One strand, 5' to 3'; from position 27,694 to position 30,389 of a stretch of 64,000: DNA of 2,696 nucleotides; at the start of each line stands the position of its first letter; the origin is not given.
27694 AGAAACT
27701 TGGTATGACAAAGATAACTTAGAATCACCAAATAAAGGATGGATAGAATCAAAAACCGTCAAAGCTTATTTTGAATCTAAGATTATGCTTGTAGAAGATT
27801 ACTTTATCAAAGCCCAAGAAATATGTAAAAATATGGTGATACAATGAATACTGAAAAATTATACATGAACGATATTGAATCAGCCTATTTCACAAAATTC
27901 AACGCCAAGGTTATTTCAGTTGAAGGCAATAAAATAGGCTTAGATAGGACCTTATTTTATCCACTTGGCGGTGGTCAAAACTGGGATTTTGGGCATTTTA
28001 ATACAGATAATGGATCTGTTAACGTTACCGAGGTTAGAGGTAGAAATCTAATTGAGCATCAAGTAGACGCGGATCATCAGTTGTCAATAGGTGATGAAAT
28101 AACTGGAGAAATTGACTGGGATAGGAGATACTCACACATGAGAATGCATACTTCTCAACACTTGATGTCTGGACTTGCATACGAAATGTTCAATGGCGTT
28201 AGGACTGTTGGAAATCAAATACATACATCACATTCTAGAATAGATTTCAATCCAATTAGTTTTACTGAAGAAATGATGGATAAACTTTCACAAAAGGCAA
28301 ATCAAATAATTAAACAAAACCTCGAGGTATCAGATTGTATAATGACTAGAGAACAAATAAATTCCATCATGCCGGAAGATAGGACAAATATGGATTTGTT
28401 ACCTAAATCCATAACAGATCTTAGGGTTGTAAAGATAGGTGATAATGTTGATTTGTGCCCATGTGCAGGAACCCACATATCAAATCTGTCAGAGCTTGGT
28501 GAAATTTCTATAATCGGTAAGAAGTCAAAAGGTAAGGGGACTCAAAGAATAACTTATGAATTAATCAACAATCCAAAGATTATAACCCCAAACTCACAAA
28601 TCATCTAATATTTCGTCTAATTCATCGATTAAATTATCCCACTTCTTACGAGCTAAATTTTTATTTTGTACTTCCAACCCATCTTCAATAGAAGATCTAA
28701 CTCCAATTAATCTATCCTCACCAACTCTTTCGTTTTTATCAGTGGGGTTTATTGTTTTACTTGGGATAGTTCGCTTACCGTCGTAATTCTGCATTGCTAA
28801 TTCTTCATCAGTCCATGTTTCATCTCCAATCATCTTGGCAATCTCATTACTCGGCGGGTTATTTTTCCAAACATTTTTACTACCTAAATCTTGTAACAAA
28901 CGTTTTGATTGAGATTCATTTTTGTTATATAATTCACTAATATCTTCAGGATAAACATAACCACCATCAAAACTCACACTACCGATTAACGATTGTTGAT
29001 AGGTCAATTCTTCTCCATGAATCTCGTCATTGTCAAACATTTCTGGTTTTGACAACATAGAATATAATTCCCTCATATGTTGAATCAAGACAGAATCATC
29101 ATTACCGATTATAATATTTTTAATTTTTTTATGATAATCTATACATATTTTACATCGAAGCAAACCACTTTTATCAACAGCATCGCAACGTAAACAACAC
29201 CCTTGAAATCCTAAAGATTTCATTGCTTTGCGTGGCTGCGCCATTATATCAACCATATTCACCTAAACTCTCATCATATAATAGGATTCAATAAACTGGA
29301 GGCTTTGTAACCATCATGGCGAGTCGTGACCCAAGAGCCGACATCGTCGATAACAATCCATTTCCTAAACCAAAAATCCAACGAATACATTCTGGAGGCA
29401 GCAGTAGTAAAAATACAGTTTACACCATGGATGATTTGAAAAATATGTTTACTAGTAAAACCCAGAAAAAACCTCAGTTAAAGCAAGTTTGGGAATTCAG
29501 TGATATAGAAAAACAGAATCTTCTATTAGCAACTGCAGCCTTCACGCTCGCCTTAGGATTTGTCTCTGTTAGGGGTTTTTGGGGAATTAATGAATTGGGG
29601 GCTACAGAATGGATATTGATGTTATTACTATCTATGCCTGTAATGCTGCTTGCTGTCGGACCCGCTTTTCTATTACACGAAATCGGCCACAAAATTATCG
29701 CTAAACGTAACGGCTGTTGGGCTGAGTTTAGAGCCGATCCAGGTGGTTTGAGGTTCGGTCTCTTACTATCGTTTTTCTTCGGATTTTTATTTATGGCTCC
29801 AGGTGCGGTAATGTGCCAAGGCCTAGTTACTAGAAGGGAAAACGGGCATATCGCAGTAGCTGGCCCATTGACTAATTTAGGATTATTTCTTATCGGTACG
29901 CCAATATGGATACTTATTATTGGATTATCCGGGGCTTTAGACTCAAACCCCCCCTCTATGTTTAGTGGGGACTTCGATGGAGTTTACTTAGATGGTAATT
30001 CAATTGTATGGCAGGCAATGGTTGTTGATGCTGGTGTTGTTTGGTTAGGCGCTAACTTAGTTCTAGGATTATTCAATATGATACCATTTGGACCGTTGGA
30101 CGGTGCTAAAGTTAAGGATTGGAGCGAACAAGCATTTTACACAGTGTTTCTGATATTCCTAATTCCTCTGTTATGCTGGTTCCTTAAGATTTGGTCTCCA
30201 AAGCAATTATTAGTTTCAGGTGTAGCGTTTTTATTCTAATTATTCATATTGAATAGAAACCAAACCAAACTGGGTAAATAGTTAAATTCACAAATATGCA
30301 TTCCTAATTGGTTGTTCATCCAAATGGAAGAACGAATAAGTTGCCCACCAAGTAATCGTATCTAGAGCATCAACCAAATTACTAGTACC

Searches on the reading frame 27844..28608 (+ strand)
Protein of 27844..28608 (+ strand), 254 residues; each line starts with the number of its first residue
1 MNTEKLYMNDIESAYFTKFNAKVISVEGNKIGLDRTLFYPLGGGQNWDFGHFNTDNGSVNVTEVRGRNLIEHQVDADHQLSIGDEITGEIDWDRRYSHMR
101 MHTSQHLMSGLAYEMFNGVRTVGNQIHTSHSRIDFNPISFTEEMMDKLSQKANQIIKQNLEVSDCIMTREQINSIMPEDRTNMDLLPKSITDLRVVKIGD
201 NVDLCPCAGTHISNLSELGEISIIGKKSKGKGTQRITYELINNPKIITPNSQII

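Call 71: search_protein_families(library=pfam, proteins=[window:27844-28608:+], max_evalue=0.00001)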
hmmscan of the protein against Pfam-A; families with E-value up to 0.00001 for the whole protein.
window:27844-28608:+ (254 aa): 2 families
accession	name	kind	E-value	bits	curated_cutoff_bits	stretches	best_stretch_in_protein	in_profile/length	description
PF07973.19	tRNA_SAD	-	1e-12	48.2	24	1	193-236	1-43/44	Threonyl and Alanyl tRNA synthetase second additional domain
PF01411.24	tRNA-synt_2c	-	1.7e-11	43.8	30.3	1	17-94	473-552/552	tRNA synthetases class II (A)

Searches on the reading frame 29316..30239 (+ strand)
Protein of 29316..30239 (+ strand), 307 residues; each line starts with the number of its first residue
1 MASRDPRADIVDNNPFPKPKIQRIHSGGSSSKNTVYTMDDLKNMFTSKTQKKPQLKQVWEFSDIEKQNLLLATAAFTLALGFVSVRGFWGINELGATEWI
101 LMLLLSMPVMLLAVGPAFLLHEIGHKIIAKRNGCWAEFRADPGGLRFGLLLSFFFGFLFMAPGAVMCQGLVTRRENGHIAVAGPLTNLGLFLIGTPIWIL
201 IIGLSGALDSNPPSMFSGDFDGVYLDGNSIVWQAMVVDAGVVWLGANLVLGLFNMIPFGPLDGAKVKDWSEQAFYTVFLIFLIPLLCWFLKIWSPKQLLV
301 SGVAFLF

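Call 71: search_protein_families(library=pfam, proteins=[window:29316-30239:+], max_evalue=0.00001)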
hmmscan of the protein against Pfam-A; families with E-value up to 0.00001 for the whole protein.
window:29316-30239:+ (307 aa): 1 family
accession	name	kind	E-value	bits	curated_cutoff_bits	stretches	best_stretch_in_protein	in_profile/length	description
PF02163.28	Peptidase_M50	-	1.9e-06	27.9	27.2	0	111-266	3-189/221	Peptidase family M50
